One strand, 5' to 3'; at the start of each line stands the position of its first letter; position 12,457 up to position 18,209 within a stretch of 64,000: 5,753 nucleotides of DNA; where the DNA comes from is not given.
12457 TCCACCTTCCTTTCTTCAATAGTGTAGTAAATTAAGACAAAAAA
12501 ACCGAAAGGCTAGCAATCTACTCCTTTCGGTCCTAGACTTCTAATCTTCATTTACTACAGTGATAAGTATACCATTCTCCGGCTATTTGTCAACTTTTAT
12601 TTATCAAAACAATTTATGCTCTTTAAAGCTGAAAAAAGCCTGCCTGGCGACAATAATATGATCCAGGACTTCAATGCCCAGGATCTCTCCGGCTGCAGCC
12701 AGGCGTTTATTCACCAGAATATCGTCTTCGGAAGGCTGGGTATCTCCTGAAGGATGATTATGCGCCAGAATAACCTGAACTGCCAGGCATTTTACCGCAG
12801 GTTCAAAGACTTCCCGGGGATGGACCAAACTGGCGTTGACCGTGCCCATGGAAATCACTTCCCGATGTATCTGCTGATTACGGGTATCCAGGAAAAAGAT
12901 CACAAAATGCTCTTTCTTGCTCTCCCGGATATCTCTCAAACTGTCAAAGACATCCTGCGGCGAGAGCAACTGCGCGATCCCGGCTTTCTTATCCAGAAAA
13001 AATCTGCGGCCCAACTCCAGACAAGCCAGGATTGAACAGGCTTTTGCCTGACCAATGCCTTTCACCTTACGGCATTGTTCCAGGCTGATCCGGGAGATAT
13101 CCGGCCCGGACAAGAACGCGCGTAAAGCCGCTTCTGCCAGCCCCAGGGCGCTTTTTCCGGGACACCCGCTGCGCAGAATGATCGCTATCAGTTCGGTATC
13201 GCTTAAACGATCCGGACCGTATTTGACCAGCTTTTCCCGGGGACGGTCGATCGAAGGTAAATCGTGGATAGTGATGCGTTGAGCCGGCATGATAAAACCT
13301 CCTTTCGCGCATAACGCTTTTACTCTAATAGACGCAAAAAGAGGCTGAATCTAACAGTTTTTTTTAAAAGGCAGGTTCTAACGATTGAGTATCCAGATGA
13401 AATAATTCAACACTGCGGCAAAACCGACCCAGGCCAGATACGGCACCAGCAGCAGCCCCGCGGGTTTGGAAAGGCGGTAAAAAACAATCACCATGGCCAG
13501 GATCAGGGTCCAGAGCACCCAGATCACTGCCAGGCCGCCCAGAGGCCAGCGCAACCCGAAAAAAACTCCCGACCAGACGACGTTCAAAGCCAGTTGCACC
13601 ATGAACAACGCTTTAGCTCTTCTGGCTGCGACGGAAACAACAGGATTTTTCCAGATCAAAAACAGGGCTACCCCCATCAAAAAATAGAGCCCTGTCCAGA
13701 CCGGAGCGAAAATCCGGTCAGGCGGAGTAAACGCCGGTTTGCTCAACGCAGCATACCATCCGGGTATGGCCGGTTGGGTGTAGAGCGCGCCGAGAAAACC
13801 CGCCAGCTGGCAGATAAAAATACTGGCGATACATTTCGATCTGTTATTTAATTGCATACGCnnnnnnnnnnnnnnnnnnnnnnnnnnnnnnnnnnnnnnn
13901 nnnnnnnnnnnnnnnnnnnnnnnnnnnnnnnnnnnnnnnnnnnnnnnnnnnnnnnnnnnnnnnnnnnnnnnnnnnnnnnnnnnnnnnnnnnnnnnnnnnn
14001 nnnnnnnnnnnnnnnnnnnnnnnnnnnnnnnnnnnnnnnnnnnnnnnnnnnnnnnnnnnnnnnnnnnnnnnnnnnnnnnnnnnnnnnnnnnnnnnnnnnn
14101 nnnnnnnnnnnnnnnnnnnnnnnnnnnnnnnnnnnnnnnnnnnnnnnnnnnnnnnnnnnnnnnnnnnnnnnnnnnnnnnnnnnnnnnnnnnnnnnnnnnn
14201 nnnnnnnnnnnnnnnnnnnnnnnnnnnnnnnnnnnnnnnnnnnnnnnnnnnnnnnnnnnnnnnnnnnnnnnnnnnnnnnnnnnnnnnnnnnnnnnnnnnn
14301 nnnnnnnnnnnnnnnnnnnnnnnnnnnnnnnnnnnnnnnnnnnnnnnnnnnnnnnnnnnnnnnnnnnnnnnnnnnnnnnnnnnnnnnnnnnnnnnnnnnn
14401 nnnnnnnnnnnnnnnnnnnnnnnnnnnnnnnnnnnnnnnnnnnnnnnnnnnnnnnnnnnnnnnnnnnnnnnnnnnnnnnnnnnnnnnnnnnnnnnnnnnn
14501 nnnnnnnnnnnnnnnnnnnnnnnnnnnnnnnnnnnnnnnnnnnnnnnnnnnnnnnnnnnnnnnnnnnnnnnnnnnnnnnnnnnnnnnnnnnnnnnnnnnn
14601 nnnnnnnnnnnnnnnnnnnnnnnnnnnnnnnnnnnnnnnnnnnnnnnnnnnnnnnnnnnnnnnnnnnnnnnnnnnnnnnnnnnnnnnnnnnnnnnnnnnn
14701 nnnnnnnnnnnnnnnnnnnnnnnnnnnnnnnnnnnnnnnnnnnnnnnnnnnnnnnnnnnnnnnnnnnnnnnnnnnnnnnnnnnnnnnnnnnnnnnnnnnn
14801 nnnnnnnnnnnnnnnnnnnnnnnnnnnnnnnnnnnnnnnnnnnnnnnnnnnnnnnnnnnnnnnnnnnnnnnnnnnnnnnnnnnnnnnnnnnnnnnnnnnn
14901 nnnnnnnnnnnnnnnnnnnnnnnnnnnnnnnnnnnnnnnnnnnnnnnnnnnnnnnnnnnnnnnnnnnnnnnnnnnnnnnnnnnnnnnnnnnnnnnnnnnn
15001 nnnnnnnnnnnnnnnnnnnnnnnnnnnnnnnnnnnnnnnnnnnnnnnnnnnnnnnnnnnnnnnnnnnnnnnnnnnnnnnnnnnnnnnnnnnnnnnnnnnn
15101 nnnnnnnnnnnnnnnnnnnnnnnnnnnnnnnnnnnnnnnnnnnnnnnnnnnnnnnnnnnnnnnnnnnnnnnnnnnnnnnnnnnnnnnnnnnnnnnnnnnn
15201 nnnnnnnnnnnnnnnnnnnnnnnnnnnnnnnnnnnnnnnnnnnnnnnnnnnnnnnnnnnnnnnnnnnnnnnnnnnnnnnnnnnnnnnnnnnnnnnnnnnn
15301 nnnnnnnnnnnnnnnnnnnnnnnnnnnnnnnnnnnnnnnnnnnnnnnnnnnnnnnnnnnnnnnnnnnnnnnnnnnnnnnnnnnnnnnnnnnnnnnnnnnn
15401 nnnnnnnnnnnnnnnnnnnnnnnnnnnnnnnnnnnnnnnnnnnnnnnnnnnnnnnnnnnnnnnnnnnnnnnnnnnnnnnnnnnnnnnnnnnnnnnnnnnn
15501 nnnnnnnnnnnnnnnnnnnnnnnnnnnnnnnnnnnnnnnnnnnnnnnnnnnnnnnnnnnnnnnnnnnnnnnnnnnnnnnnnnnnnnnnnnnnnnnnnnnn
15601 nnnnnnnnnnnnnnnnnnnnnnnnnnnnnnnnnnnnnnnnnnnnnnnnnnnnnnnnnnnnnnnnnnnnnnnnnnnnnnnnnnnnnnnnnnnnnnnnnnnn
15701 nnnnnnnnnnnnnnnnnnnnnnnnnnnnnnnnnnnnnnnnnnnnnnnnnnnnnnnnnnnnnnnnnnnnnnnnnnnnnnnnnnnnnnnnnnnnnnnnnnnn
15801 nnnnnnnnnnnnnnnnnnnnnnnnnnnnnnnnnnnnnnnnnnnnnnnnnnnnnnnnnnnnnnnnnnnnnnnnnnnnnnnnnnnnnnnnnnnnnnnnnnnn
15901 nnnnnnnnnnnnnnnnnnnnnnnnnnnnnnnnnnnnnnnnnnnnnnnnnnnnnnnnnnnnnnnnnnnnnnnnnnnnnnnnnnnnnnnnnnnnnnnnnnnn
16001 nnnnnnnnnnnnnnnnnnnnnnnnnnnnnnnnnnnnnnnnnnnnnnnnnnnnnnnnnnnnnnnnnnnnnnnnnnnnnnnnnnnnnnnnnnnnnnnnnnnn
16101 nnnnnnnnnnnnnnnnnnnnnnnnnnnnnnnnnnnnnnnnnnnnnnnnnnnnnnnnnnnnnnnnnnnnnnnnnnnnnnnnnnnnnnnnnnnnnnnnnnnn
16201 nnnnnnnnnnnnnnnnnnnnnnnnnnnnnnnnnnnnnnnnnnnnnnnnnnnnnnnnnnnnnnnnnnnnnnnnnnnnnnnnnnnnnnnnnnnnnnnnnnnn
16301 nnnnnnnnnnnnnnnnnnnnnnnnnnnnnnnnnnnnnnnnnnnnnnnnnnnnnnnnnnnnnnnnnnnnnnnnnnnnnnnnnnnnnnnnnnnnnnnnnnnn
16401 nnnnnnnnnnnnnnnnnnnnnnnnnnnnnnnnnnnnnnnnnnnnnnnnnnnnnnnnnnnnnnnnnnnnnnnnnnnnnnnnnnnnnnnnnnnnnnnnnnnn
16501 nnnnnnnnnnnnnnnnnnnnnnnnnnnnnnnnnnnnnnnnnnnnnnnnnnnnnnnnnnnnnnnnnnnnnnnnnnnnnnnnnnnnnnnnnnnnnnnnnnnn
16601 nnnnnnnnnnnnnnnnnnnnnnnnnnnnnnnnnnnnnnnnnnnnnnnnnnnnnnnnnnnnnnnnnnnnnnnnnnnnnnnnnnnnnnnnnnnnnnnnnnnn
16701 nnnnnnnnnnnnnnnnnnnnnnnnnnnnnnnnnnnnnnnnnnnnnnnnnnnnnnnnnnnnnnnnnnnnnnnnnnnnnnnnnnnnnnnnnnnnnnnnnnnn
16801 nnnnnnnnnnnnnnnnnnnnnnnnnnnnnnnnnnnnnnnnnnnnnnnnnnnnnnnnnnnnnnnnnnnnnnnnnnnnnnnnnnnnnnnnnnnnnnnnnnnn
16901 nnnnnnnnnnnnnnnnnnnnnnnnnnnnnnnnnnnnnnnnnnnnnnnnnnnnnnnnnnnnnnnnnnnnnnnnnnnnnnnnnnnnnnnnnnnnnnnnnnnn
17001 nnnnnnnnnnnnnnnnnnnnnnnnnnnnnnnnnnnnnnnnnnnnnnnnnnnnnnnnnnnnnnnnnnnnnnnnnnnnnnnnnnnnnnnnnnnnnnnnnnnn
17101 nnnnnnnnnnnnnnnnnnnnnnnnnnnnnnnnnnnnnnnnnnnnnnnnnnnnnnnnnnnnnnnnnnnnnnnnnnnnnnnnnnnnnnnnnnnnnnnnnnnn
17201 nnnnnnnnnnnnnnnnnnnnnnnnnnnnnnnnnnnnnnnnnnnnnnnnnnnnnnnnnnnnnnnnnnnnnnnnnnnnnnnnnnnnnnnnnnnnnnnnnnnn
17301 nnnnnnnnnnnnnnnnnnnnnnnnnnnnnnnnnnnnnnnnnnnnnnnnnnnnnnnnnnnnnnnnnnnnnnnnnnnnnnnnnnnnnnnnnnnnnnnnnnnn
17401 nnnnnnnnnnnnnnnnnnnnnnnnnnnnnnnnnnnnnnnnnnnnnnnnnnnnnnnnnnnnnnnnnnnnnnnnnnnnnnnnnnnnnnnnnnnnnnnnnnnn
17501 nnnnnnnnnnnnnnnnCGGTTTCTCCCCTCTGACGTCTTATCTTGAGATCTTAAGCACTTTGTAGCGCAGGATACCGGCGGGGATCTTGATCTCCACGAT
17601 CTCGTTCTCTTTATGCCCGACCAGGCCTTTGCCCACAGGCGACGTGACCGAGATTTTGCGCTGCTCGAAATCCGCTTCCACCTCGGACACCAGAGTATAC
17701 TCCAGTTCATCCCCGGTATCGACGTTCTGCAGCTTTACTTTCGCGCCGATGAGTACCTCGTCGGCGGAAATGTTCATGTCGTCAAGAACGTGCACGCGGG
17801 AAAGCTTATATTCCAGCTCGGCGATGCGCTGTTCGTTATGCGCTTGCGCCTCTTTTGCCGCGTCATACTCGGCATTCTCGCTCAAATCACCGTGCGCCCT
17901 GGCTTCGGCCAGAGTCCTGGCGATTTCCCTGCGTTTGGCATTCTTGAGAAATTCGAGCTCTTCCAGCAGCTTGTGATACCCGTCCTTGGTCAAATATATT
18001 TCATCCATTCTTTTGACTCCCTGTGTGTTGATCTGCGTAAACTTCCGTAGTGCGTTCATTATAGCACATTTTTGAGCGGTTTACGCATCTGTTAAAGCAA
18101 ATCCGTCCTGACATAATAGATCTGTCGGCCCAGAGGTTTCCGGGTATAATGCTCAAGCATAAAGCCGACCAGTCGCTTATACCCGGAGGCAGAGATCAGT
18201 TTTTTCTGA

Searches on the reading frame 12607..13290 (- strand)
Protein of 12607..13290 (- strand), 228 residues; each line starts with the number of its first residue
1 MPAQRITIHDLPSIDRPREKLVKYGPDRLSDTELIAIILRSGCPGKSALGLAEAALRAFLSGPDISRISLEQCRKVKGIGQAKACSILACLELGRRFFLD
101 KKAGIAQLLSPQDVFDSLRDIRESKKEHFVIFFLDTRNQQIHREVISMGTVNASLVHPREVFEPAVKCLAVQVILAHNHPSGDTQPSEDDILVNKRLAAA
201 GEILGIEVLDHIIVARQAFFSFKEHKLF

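Call 41: search_protein_families(library=pfam, proteins=[window:12607-13290:-], max_evalue=0.0001)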
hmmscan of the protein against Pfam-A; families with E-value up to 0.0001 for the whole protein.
window:12607-13290:- (228 aa): 2 families
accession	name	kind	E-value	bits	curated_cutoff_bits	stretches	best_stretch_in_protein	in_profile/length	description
PF04002.20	RadC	-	3e-42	143.8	22.1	1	110-226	3-120/121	RadC-like JAB domain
PF20582.4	UPF0758_N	-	8.1e-24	83.9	27.1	1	8-85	1-77/77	UPF0758 N-terminal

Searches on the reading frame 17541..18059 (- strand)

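Call 10: search_protein_families(library=pfam, proteins=[window:17541-18059:-], max_evalue=0.001)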
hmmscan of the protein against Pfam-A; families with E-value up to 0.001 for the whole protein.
window:17541-18059:- (173 aa): 2 families
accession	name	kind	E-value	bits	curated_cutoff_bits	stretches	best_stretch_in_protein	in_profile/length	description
PF03449.20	GreA_GreB_N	-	1e-28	99.8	24.5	1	21-91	1-71/71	Transcription elongation factor, N-terminal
PF01272.25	GreA_GreB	-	9.3e-25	86.9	26.9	1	98-172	2-76/77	Transcription elongation factor, GreA/GreB, C-term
